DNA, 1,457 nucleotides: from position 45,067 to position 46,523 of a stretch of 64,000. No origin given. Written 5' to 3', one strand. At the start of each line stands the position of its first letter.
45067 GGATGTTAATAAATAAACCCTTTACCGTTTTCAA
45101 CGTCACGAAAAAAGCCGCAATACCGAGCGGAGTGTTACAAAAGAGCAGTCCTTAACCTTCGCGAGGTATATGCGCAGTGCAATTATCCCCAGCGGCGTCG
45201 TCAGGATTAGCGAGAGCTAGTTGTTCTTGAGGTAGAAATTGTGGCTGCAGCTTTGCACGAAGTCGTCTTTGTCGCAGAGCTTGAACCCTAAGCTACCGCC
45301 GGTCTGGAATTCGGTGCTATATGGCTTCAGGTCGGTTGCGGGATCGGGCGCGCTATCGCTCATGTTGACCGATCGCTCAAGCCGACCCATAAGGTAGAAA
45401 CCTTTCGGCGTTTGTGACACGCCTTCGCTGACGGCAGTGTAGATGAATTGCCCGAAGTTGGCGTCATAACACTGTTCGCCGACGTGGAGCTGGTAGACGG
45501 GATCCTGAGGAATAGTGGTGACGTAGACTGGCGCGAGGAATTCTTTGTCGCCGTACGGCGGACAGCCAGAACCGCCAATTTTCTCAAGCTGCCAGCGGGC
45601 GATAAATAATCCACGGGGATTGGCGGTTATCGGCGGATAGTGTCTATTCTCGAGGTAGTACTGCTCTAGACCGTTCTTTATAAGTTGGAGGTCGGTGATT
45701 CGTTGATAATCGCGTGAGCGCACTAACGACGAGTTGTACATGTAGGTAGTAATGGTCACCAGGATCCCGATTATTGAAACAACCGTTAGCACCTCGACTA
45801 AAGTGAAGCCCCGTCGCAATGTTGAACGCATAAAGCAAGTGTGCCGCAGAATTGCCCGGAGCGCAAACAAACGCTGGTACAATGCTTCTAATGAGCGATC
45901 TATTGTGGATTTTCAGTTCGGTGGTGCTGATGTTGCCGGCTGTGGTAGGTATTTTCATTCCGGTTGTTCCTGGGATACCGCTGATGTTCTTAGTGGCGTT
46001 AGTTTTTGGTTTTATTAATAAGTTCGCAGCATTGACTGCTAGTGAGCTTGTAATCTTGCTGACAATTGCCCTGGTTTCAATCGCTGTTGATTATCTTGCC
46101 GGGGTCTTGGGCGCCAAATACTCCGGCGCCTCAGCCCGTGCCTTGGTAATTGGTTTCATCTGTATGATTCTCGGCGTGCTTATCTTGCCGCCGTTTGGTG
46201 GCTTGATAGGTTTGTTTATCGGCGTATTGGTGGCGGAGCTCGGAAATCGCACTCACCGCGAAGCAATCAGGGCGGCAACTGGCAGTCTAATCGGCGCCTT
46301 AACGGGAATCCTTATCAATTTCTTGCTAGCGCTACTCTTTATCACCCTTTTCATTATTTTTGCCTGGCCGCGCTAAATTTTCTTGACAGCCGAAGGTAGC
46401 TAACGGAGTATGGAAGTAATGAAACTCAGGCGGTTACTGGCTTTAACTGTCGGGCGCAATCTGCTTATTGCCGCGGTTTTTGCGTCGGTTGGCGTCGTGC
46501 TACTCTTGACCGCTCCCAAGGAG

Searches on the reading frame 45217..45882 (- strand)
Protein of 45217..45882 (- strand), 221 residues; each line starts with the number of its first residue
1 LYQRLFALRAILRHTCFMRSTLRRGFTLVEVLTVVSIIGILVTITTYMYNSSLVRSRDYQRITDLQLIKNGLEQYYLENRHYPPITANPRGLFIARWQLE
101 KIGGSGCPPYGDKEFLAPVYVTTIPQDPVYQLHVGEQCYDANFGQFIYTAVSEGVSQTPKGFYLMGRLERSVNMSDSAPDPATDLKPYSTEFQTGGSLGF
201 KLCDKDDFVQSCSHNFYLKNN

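Call 4: search_protein_families(library=pfam, proteins=[window:45217-45882:-], max_evalue=0.1)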
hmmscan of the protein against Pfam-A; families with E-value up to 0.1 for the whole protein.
window:45217-45882:- (221 aa): 2 families
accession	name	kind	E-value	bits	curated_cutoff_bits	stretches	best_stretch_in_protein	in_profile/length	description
PF07963.17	N_methyl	-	7.4e-06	25.8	21.2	1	23-45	4-26/27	Prokaryotic N-terminal methylation motif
PF16732.10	ComP_DUS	-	0.074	14.4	27.3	0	48-111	2-37/87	Type IV minor pilin ComP, DNA uptake sequence receptor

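Call 7: search_protein_families(library=ncbifam, proteins=[window:45217-45882:-], max_evalue=1)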
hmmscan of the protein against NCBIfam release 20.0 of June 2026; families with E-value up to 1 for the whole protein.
window:45217-45882:- (221 aa): 13 families
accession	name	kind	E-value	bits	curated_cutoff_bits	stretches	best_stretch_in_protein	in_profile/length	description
TIGR01710.1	typeII_sec_gspG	equivalog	1.2e-10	41.5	88.85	1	24-84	1-61/134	type II secretion system major pseudopilin GspG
TIGR02532.1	IV_pilin_GFxxxE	domain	1.9e-07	30.6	16.3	1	23-45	1-23/24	prepilin-type N-terminal cleavage/methylation domain-containing protein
NF041775.1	typeIV_PilA_Myxo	equivalog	5.4e-05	23.3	400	1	23-82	10-69/214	type IV pilin protein PilA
TIGR01708.2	typeII_sec_gspH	equivalog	0.00079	19.4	80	1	24-50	2-28/169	type II secretion system minor pseudopilin GspH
NF007862.0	PRK10574.1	equivalog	0.0008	19.5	138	1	23-53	4-34/145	prepilin peptidase-dependent pilin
NF040982.1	ComGD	equivalog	0.0015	19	70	1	24-56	2-33/139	competence type IV pilus minor pilin ComGD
TIGR02596.1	TIGR02596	subfamily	0.0017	18.5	70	1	26-54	1-29/196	Verru_Chthon cassette protein D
NF040999.1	pilin_ComGC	equivalog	0.003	17.7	75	1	24-79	2-57/84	competence type IV pilus major pilin ComGC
NF009526.0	PRK12888.1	equivalog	0.0097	15.4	364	1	21-72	230-281/301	4-hydroxybenzoate octaprenyltransferase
TIGR02599.1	TIGR02599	subfamily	0.026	13.8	256.5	1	25-51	1-27/361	Verru_Chthon cassette protein C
NF007800.0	PRK10506.1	equivalog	0.052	13.4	158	1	23-52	8-37/163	prepilin peptidase-dependent protein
NF041584.1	MqnP_SCO4491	exception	0.052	13.3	420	1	20-71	217-268/285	menaquinone biosynthesis prenyltransferase MqnP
TIGR01690.2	ICE_RAQPRD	equivalog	0.2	11.8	50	1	58-83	42-68/80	integrative conjugative element protein, RAQPRD family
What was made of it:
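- On Type IV pilin / minor pilin: N_methyl/TIGR02532 hit the neighbour at 45217-45882 but none of the three copies or the small ORF (calls 4, 7).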

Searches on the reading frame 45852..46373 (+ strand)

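Call 4: search_protein_families(library=pfam, proteins=[window:45852-46373:+], max_evalue=0.1)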
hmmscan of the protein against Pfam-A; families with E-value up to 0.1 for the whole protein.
window:45852-46373:+ (174 aa): 2 families
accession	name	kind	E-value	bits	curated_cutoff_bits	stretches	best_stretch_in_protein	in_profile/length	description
PF04306.18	DUF456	-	1.2e-31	110.3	29.4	1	35-169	1-137/139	Protein of unknown function (DUF456)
PF13441.11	Gly-zipper_YMGG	-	0.035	14.3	28.9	1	116-153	6-40/45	YMGG-like Gly-zipper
